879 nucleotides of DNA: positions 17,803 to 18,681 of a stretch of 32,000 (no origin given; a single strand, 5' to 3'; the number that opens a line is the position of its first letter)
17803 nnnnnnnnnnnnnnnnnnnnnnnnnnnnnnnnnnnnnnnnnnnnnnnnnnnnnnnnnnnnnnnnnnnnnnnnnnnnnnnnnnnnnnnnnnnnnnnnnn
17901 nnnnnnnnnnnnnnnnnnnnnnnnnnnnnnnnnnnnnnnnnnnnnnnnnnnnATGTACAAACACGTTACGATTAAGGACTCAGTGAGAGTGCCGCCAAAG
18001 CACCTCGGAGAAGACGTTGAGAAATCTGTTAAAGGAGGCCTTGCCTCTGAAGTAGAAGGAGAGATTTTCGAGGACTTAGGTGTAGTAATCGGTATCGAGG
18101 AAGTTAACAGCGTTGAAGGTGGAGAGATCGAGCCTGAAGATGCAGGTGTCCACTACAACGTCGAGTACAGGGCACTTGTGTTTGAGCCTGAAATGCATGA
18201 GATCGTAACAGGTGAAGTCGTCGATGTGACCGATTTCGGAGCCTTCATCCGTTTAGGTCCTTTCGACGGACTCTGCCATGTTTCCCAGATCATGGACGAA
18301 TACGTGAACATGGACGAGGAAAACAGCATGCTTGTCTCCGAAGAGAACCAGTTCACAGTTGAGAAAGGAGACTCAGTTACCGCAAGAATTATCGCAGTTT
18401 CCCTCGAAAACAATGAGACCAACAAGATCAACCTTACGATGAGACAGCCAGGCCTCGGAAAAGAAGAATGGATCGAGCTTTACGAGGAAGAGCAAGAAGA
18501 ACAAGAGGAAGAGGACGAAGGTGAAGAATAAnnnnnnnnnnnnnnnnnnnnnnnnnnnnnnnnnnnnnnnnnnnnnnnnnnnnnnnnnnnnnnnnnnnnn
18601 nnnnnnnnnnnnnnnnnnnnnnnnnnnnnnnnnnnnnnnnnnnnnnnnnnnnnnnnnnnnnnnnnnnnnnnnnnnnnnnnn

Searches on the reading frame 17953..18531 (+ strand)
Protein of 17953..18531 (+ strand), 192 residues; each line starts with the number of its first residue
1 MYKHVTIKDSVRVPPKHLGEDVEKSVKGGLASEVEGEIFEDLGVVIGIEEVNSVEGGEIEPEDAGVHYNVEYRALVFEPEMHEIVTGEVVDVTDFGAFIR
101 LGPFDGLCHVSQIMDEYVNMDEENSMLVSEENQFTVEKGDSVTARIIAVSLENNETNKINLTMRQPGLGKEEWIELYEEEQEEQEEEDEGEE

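Call 8: find_encoding_contigs(protein=window:17953-18531:+, flank=3000, max_places=6)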
Protein window:17953-18531:+ (192 aa): 2 contigs read that carry it; 2 places shown.
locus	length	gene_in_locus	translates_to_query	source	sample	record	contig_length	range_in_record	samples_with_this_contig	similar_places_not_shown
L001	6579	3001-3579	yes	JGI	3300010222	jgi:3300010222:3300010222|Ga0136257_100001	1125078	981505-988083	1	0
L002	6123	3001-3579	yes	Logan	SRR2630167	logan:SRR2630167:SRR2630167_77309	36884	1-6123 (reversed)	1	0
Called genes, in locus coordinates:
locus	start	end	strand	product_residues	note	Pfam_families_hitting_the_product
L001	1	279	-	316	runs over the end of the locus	PF02655:ATP-grasp_3, PF02955:GSH-S_ATP (faint), PF08443:RimK (weak), PF14398:ATPgrasp_YheCD (weak), PF03133:TTL (weak)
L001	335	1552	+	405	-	PF08014:MATCAP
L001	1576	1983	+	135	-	PF18477:PIN_9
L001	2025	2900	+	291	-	-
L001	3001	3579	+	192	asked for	PF03876:SHS2_Rpb7-N, PF00575:S1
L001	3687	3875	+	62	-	PF06093:Spt4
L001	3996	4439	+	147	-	PF01282:Ribosomal_S24e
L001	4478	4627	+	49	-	PF01599:Ribosomal_S27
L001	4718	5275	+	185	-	PF01725:Ham1p_like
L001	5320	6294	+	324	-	PF00814:TsaD, PF22521:HypF_C_2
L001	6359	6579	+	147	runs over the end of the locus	-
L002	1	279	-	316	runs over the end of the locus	PF02655:ATP-grasp_3, PF02955:GSH-S_ATP (faint), PF08443:RimK (weak), PF14398:ATPgrasp_YheCD (weak), PF03133:TTL (weak)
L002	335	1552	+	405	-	PF08014:MATCAP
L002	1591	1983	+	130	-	PF18477:PIN_9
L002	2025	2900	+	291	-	-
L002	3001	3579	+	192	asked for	PF03876:SHS2_Rpb7-N, PF00575:S1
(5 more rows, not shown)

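Call 9: find_homologous_proteins(query=window:17953-18531:+, max_evalue=1e-10)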
Query window:17953-18531:+ (192 aa): 2980 proteins with E <= 1e-10 among 3070 candidates; the best 120 are listed.
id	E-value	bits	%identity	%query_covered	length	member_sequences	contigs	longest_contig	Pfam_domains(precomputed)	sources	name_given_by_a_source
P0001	4.1e-117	407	100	100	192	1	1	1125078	PF03876.23,PF00575.30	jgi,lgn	-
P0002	7.1e-116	403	99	100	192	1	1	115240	PF03876.23,PF00575.30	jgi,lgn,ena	-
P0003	2.9e-114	397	98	100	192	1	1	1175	PF03876.23,PF00575.30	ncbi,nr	ncbi:MAG: DNA-directed RNA polymerase [Nanohaloarchaea archaeon SW_7_46_7]|nr:MAG: DNA-directed RNA 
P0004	3.3e-114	397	98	100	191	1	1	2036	PF03876.23,PF00575.30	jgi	-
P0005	4.5e-111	387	94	91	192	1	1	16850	PF03876.23,PF00575.30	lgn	-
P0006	7.0e-110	383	94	89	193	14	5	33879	PF03876.23,PF00575.30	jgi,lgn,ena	jgi:DNA-directed RNA polymerase subunit E'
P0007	2.4e-108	378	94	91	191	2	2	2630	PF03876.23,PF00575.30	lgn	-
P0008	1.2e-107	376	93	91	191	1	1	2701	PF03876.23,PF00575.30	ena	-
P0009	3.0e-105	368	92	89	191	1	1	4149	PF03876.23,PF00575.30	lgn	-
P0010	7.4e-104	363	88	89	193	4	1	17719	PF03876.23,PF00575.30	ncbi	ncbi:MAG: DNA-directed RNA polymerase [Candidatus Nanohalobium sp.]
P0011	3.0e-100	352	86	91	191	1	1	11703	PF03876.23,PF00575.30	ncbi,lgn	ncbi:MAG: DNA-directed RNA polymerase [Candidatus Nanohalobium sp.]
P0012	1.5e-92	327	79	91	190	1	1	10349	PF03876.23,PF00575.30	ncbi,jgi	-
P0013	1.6e-92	326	76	89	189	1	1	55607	PF03876.23,PF00575.30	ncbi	ncbi:MAG: DNA-directed RNA polymerase [Candidatus Nanohaloarchaea archaeon]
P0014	2.3e-92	326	79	91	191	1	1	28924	PF03876.23,PF00575.30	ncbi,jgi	-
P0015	1.2e-91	324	79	89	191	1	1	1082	PF03876.23,PF00575.30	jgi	jgi:DNA-directed RNA polymerase subunit E'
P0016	1.7e-91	323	79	91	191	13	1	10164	PF03876.23,PF00575.30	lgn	-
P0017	2.9e-91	322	78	91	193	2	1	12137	PF03876.23,PF00575.30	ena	-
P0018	3.5e-91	322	77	92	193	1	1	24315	PF03876.23,PF00575.30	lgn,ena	-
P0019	5.5e-91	322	75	89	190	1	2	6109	PF03876.23,PF00575.30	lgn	-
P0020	9.4e-91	321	78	89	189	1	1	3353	PF03876.23,PF00575.30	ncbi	ncbi:MAG: DNA-directed RNA polymerase [Candidatus Nanohaloarchaea archaeon]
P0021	1.1e-90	320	78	89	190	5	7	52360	PF03876.23,PF00575.30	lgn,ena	-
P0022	1.6e-90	320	77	92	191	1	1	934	PF03876.23,PF00575.30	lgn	-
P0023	1.9e-90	320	78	92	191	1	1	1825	PF03876.23,PF00575.30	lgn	-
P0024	2.3e-90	319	78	91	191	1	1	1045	PF03876.23,PF00575.30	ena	-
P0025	3.8e-90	319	77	92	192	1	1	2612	PF03876.23,PF00575.30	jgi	-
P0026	6.7e-90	318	75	91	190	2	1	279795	PF03876.23,PF00575.30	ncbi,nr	ncbi:MAG: DNA-directed RNA polymerase [Nanohaloarchaea archaeon]|nr:DNA-directed RNA polymerase [Can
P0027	1.2e-89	317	75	92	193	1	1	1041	PF03876.23,PF00575.30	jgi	jgi:DNA-directed RNA polymerase subunit E'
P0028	1.8e-89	317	76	89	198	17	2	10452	PF03876.23,PF00575.30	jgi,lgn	-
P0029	6.4e-89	315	73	92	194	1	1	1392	PF03876.23,PF00575.30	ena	-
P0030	7.3e-89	315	75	89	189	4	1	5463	PF03876.23,PF00575.30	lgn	-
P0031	9.4e-89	314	74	89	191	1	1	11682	PF03876.23,PF00575.30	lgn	-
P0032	9.6e-89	314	73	92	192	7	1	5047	PF03876.23,PF00575.30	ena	-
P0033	1.2e-88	314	76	91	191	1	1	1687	PF03876.23,PF00575.30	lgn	-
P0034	1.7e-88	313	76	92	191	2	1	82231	PF03876.23,PF00575.30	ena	-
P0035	3.0e-88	313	73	89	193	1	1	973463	PF03876.23,PF00575.30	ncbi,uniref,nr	ncbi:DNA-directed RNA polymerase [Candidatus Nanohalobium constans]|uniref:DNA-directed RNA polymera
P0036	3.1e-88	313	73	92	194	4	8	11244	PF03876.23,PF00575.30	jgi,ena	-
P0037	3.6e-88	312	74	91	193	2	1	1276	PF03876.23,PF00575.30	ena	-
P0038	3.7e-88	312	76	92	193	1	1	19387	PF03876.23,PF00575.30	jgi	-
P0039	4.2e-88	312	76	92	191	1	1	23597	PF03876.23,PF00575.30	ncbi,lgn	ncbi:MAG: DNA-directed RNA polymerase [Candidatus Nanohaloarchaea archaeon]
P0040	4.4e-88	312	74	91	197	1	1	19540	PF03876.23,PF00575.30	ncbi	ncbi:MAG: DNA-directed RNA polymerase [Candidatus Nanohaloarchaea archaeon]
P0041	5.2e-88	312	74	91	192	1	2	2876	PF03876.23,PF00575.30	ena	-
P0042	6.0e-88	312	75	98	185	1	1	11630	PF03876.23,PF00575.30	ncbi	-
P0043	7.5e-88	311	73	91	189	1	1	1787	PF03876.23,PF00575.30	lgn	-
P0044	7.5e-88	311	76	92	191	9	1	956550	PF03876.23,PF00575.30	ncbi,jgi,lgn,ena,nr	ncbi:MAG: DNA-directed RNA polymerase [Nanohaloarchaea archaeon SW_7_43_1]|nr:MAG: DNA-directed RNA 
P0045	7.7e-88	311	76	89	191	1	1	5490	PF03876.23,PF00575.30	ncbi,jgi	-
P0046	9.4e-88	311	75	89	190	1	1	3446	PF03876.23,PF00575.30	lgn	-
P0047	9.8e-88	311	73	92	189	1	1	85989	PF03876.23,PF00575.30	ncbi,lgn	ncbi:MAG: DNA-directed RNA polymerase [Candidatus Nanohaloarchaea archaeon]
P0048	1.1e-87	311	74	89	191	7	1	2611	PF03876.23,PF00575.30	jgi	jgi:DNA-directed RNA polymerase subunit E'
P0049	1.2e-87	311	73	91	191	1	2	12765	PF03876.23,PF00575.30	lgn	-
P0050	1.3e-87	310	72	89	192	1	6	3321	PF03876.23,PF00575.30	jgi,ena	-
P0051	1.4e-87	310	74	91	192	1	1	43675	PF03876.23,PF00575.30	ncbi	ncbi:MAG: DNA-directed RNA polymerase [Candidatus Nanohalobium sp.]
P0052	1.4e-87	310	75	91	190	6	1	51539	PF03876.23,PF00575.30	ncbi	ncbi:MAG: DNA-directed RNA polymerase [Candidatus Nanohaloarchaea archaeon]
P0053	1.5e-87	310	74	89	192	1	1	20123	PF03876.23,PF00575.30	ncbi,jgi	-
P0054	1.8e-87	310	74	91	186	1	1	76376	PF03876.23,PF00575.30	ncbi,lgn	-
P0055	2.3e-87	310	75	89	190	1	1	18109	PF03876.23,PF00575.30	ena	-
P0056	2.5e-87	310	72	91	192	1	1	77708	PF03876.23,PF00575.30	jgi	jgi:DNA-directed RNA polymerase subunit E'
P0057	4.6e-87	309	75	88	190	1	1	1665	PF03876.23,PF00575.30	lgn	-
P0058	4.8e-87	309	73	89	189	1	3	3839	PF03876.23,PF00575.30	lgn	-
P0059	5.5e-87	308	73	92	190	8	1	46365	PF03876.23,PF00575.30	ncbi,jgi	-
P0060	5.8e-87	308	73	92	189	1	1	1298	PF03876.23,PF00575.30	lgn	-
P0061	6.6e-87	308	75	89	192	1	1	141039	PF03876.23,PF00575.30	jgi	jgi:DNA-directed RNA polymerase subunit E'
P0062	7.7e-87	308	73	89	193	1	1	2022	PF03876.23,PF00575.30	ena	-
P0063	7.8e-87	308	70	91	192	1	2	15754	PF03876.23,PF00575.30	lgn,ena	-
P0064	1.3e-86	307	73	91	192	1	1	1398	PF03876.23,PF00575.30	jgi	jgi:DNA-directed RNA polymerase subunit E'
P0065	1.4e-86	307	71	89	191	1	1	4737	PF03876.23,PF00575.30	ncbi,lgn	-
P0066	1.4e-86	307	76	89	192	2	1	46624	PF03876.23,PF00575.30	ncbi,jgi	-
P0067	1.5e-86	307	73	91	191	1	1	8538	PF03876.23,PF00575.30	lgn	-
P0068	1.8e-86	307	73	91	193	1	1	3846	PF03876.23,PF00575.30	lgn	-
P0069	2.1e-86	307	73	92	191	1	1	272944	PF03876.23,PF00575.30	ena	-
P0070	2.2e-86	306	73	91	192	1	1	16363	PF03876.23,PF00575.30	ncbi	ncbi:MAG: DNA-directed RNA polymerase [Candidatus Nanohalobium sp.]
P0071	3.3e-86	306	74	91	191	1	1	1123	PF03876.23,PF00575.30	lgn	-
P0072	4.3e-86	306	71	91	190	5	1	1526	PF03876.23,PF00575.30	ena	-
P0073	4.4e-86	306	72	89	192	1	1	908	PF03876.23,PF00575.30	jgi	jgi:DNA-directed RNA polymerase subunit E'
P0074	5.0e-86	305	75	92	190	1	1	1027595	PF03876.23,PF00575.30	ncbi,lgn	-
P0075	5.0e-86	305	71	89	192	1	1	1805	PF03876.23,PF00575.30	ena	-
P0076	5.3e-86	305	71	89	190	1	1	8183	PF03876.23,PF00575.30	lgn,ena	-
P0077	6.2e-86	305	76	91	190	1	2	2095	PF03876.23,PF00575.30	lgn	-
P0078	8.3e-86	305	72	97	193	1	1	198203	PF03876.23,PF00575.30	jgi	jgi:DNA-directed RNA polymerase subunit E'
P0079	8.4e-86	305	73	89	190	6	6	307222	PF03876.23,PF00575.30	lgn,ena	-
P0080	9.4e-86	304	71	92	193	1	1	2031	PF03876.23,PF00575.30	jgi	jgi:DNA-directed RNA polymerase subunit E'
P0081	9.7e-86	304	74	91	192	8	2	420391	PF03876.23,PF00575.30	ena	-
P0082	1.2e-85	304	75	91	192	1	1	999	PF03876.23,PF00575.30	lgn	-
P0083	1.4e-85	304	71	91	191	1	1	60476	PF03876.23,PF00575.30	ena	-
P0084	1.6e-85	304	75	91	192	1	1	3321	PF03876.23,PF00575.30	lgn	-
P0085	1.9e-85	303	72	92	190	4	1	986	PF03876.23,PF00575.30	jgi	jgi:DNA-directed RNA polymerase subunit E'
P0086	2.1e-85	303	71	91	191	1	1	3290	PF03876.23,PF00575.30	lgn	-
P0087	2.2e-85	303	72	89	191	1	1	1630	PF03876.23,PF00575.30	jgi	-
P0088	2.2e-85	303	72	91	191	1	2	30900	PF03876.23,PF00575.30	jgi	jgi:DNA-directed RNA polymerase subunit E'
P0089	3.3e-85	303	77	83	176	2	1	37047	PF03876.23,PF00575.30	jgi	-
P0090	3.3e-85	303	73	91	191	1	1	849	PF03876.23,PF00575.30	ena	-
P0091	3.9e-85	302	73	86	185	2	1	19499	PF03876.23,PF00575.30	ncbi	ncbi:MAG: DNA-directed RNA polymerase [Candidatus Nanohaloarchaea archaeon]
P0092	6.8e-85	302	72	89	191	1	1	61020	PF03876.23,PF00575.30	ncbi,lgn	-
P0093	8.2e-85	301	69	89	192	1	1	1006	PF03876.23,PF00575.30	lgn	-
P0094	8.3e-85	301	75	91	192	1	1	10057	PF03876.23,PF00575.30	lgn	-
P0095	1.2e-84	301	71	91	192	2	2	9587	PF03876.23,PF00575.30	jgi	jgi:DNA-directed RNA polymerase subunit E'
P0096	1.2e-84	301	72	92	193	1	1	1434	PF03876.23,PF00575.30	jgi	-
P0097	1.5e-84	301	72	89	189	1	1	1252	PF03876.23,PF00575.30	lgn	-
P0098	1.6e-84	300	71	89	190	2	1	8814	PF03876.23,PF00575.30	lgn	-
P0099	1.8e-84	300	70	91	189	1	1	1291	PF03876.23,PF00575.30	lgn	-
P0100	2.8e-84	300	74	90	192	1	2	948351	PF03876.23,PF00575.30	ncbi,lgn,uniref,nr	ncbi:DNA-directed RNA polymerase [Candidatus Nanohalococcus occultus]|uniref:DNA-directed RNA polyme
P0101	3.5e-84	299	70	89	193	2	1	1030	PF03876.23,PF00575.30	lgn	-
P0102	4.9e-84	299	77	86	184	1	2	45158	PF03876.23,PF00575.30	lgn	-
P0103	5.1e-84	299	72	91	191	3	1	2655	PF03876.23,PF00575.30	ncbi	ncbi:MAG: DNA-directed RNA polymerase [Candidatus Nanohaloarchaea archaeon]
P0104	5.7e-84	299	74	91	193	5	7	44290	PF03876.23,PF00575.30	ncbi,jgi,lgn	ncbi:MAG: DNA-directed RNA polymerase subunit E' [Candidatus Nanohaloarchaea archaeon]|jgi:DNA-direc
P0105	7.3e-84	298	72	89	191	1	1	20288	PF03876.23,PF00575.30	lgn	-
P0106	8.3e-84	298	73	89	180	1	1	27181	PF03876.23,PF00575.30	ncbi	ncbi:MAG: DNA-directed RNA polymerase, partial [Candidatus Nanohaloarchaea archaeon]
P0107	8.6e-84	298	73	91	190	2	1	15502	PF03876.23,PF00575.30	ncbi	-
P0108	9.4e-84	298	71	92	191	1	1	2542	PF03876.23,PF00575.30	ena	-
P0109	1.0e-83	298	72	89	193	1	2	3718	PF03876.23,PF00575.30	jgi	jgi:DNA-directed RNA polymerase subunit E'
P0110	1.2e-83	298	71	92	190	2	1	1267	PF03876.23,PF00575.30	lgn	-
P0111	1.3e-83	297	69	89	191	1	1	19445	PF03876.23,PF00575.30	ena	-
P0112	1.6e-83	297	70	89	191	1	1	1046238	PF03876.23,PF00575.30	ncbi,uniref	ncbi:DNA-directed RNA polymerase [Candidatus Nanosalina sp. VS9-1]|uniref:DNA-directed RNA polymeras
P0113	1.6e-83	297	71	91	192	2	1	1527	PF03876.23,PF00575.30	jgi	jgi:DNA-directed RNA polymerase subunit E'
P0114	2.1e-83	297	69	89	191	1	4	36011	PF03876.23,PF00575.30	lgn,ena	-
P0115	2.4e-83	297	70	97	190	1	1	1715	PF03876.23,PF00575.30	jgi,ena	-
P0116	4.1e-83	296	71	91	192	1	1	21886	PF03876.23,PF00575.30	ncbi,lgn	ncbi:MAG: DNA-directed RNA polymerase [Candidatus Nanosalina sp.]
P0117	5.4e-83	295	71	91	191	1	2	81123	PF03876.23,PF00575.30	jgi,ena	-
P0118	5.9e-83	295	68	89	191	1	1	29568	PF03876.23,PF00575.30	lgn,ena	-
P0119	7.0e-83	295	69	89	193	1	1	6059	PF03876.23,PF00575.30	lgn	-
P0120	1.4e-82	294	70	91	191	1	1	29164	PF03876.23,PF00575.30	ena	-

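Call 11: find_related_loci(query=A2, collection=genome_contigs, flank=2500)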
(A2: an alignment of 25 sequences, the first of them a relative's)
Query A2 (192 aa) in genome_contigs; peptide patterns used: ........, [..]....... (x = any residue, [..] = any of these).
282 stretches matched a pattern; 220 encode a relative of the query (tblastn E <= 1e-3); the best 80 are kept; 80 distinct loci.
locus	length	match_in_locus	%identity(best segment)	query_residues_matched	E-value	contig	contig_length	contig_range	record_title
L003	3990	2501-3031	85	1-177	9e-103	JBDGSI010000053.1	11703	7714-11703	MAG: Candidatus Nanohalobium sp. isolate DAL-WCL_22_66C1R DAL-WCL_22_66C1R_53, whole genome shotgun sequence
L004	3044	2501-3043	76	1-181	5e-94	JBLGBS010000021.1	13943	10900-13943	MAG: Candidatus Nanohaloarchaea archaeon isolate 3300055293_45 Ga0535675_0002406, whole genome shotgun sequence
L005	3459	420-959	77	1-180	6e-93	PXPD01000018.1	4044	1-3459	MAG: Nanohaloarchaea archaeon SW_4_43_9 sw_4_scaffold_2283, whole genome shotgun sequence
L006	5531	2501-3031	76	1-177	5e-92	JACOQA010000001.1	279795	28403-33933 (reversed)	MAG: Candidatus Nanohaloarchaea archaeon isolate MAG_AT22 1, whole genome shotgun sequence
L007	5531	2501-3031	75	1-177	3e-91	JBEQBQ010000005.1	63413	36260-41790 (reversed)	MAG: Candidatus Nanohaloarchaea archaeon isolate 04_S200.semibin_refined.147 NODE_45_length_63413_cov_2.105695, whole ge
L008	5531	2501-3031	76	1-177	4e-90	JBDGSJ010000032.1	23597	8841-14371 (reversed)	MAG: Candidatus Nanohaloarchaea archaeon isolate DAL-WCL_22_74C1R DAL-WCL_22_74C1R_32, whole genome shotgun sequence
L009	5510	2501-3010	76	1-170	4e-90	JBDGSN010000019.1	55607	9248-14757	MAG: Candidatus Nanohaloarchaea archaeon isolate DAL-WCL_22_80C3R DAL-WCL_22_80C3R_19, whole genome shotgun sequence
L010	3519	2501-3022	76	1-174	9e-90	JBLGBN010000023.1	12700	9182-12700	MAG: Candidatus Nanohaloarchaea archaeon isolate 3300055293_58 Ga0535675_0002955, whole genome shotgun sequence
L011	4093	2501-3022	78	1-174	3e-89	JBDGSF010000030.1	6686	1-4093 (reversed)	MAG: Candidatus Nanohaloarchaea archaeon isolate DAL-WCL_22_57C1R DAL-WCL_22_57C1R_30, whole genome shotgun sequence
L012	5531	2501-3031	73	1-177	3e-89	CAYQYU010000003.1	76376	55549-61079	MAG TPA_asm: uncultured archaeon isolate SRP185896_co2_102 genome assembly, contig: NODE_72_length_76376_cov_7.111437, w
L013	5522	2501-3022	74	1-174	2e-88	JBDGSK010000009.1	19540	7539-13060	MAG: Candidatus Nanohaloarchaea archaeon isolate DAL-WCL_22_74C2R DAL-WCL_22_74C2R_9, whole genome shotgun sequence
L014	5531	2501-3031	73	1-177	2e-88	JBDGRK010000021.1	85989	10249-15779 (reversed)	MAG: Candidatus Nanohaloarchaea archaeon isolate DAL-Ass_45_77C1R DAL-Ass_45_77C1R_21, whole genome shotgun sequence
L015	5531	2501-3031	75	1-177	9e-89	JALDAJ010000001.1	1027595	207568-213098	MAG: Candidatus Nanohalarchaeota archaeon isolate NHA25 k141_89014_length_1027595_cov_20.6981, whole genome shotgun sequ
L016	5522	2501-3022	73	1-174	7e-88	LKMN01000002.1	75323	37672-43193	MAG: Nanohaloarchaea archaeon B1-Br10_U2g1 LB-BRINE-C22, whole genome shotgun sequence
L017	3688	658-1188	72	1-177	9e-87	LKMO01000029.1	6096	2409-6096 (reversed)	MAG: Nanohaloarchaea archaeon B1-Br10_U2g19 LB-BRINE-C11468, whole genome shotgun sequence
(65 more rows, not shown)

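Call 16: find_encoding_contigs(protein=P0006, flank=2500, max_places=6)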
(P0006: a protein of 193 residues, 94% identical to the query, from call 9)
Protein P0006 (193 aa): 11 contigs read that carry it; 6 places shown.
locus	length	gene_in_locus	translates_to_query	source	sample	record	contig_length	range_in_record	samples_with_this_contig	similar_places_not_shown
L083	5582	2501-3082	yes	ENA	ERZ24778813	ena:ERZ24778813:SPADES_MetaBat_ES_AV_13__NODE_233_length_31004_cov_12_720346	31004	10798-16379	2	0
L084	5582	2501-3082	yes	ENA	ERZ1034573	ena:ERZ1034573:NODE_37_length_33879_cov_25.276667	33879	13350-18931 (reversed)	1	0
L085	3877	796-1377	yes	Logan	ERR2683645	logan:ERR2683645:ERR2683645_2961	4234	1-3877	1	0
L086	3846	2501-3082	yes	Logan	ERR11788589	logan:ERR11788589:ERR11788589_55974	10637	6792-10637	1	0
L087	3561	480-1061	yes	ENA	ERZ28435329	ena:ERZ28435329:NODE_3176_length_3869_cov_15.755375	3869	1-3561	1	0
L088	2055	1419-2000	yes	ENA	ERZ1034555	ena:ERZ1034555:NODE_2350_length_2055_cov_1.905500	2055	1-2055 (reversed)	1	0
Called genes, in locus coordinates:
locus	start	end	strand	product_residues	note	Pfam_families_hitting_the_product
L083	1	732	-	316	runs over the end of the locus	PF03133:TTL (faint), PF14397:ATPgrasp_ST (faint), PF02655:ATP-grasp_3, PF08443:RimK, PF14398:ATPgrasp_YheCD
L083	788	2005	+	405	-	PF08014:MATCAP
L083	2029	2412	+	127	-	PF18477:PIN_9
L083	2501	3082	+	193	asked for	PF03876:SHS2_Rpb7-N, PF00575:S1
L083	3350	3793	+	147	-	PF01282:Ribosomal_S24e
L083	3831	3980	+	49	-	PF01599:Ribosomal_S27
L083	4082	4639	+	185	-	PF01725:Ham1p_like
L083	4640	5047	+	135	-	-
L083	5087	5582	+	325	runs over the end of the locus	PF00814:TsaD, PF22521:HypF_C_2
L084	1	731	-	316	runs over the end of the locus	PF03133:TTL (faint), PF14397:ATPgrasp_ST (faint), PF02655:ATP-grasp_3, PF08443:RimK, PF14398:ATPgrasp_YheCD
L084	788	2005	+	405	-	PF08014:MATCAP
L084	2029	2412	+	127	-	PF18477:PIN_9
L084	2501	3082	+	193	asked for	PF03876:SHS2_Rpb7-N, PF00575:S1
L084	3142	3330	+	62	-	PF06093:Spt4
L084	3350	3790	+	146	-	PF01282:Ribosomal_S24e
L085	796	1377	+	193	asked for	PF03876:SHS2_Rpb7-N, PF00575:S1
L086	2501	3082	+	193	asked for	PF03876:SHS2_Rpb7-N, PF00575:S1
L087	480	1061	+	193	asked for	PF03876:SHS2_Rpb7-N, PF00575:S1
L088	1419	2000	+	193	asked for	PF03876:SHS2_Rpb7-N, PF00575:S1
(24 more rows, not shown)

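Call 17: find_encoding_contigs(protein=P0005, flank=2500, max_places=4)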
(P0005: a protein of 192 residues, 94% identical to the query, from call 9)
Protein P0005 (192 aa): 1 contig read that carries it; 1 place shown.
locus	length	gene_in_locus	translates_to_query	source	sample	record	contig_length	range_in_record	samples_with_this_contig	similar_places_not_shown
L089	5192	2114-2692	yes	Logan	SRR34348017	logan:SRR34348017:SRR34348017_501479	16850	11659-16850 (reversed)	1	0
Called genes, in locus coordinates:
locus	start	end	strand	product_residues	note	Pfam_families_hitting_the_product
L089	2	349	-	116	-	?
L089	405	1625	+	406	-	PF08014:MATCAP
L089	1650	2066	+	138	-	PF18477:PIN_9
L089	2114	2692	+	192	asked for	PF03876:SHS2_Rpb7-N, PF00575:S1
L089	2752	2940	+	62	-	PF06093:Spt4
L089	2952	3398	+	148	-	PF01282:Ribosomal_S24e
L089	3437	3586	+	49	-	PF01599:Ribosomal_S27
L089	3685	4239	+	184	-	PF01725:Ham1p_like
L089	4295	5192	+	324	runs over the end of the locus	PF00814:TsaD, PF22521:HypF_C_2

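Call 18: find_encoding_contigs(protein=P0002, flank=2500, max_places=4)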
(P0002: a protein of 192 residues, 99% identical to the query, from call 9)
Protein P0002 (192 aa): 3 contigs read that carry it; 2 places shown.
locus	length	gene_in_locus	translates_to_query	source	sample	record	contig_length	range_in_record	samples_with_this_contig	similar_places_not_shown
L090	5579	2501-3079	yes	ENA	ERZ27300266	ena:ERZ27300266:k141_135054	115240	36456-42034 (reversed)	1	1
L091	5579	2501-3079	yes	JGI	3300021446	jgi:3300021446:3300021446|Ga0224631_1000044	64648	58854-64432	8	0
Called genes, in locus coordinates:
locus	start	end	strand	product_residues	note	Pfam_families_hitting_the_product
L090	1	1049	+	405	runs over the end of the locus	PF08014:MATCAP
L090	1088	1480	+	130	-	PF18477:PIN_9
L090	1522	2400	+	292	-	-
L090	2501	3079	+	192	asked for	PF03876:SHS2_Rpb7-N, PF00575:S1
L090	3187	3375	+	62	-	PF06093:Spt4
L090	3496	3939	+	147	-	PF01282:Ribosomal_S24e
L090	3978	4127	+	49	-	PF01599:Ribosomal_S27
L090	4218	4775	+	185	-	PF01725:Ham1p_like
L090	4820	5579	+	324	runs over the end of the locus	PF00814:TsaD, PF22521:HypF_C_2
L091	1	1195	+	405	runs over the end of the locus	PF08014:MATCAP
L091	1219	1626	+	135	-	PF18477:PIN_9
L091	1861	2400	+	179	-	-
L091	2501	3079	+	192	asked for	PF03876:SHS2_Rpb7-N, PF00575:S1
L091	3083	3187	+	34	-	-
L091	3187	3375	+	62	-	PF06093:Spt4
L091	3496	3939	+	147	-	PF01282:Ribosomal_S24e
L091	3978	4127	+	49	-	PF01599:Ribosomal_S27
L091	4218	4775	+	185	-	PF01725:Ham1p_like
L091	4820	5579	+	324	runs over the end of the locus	PF00814:TsaD, PF22521:HypF_C_2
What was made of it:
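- JGI called ORF A as a gene in one assembly (L091, call 18).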

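Call 60: search_protein_families(library=pfam, proteins=[L012:4120-4431:+], max_evalue=0.0001)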
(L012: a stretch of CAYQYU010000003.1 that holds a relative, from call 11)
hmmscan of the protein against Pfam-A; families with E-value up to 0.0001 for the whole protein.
L012:4120-4431:+ (103 aa): 1 family
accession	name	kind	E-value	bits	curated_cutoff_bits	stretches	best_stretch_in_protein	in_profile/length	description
PF01253.27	SUI1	-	3e-22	79.3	25.5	1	24-94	2-76/77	Translation initiation factor SUI1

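Call 61: search_protein_families(library=pfam, proteins=[L012:124-1011:+], max_evalue=0.0001)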
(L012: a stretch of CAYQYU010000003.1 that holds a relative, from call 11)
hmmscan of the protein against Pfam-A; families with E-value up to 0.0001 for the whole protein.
L012:124-1011:+ (295 aa): 7 families
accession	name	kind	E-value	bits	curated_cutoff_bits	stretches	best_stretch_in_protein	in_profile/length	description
PF08443.16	RimK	-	1.4e-34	119.8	21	1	97-280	2-185/188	RimK-like ATP-grasp domain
PF02955.21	GSH-S_ATP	-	3.2e-13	49.9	23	1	129-258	28-160/175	Prokaryotic glutathione synthetase, ATP-grasp domain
PF02655.19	ATP-grasp_3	-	3.5e-09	37.4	23.2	1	97-259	2-155/160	ATP-grasp domain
PF02786.22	CPSase_L_D2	-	2.2e-07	31.1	19.8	1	103-164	6-69/211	Carbamoyl-phosphate synthase L chain, ATP binding domain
PF07478.18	Dala_Dala_lig_C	-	3.3e-06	27.2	24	0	124-191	27-92/204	D-ala D-ala ligase C-terminus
PF02222.28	ATP-grasp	-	3.5e-05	24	27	1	105-174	2-72/179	ATP-grasp domain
PF13549.11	ATP-grasp_5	-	5.9e-05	23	27.6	1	99-140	12-53/221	ATP-grasp domain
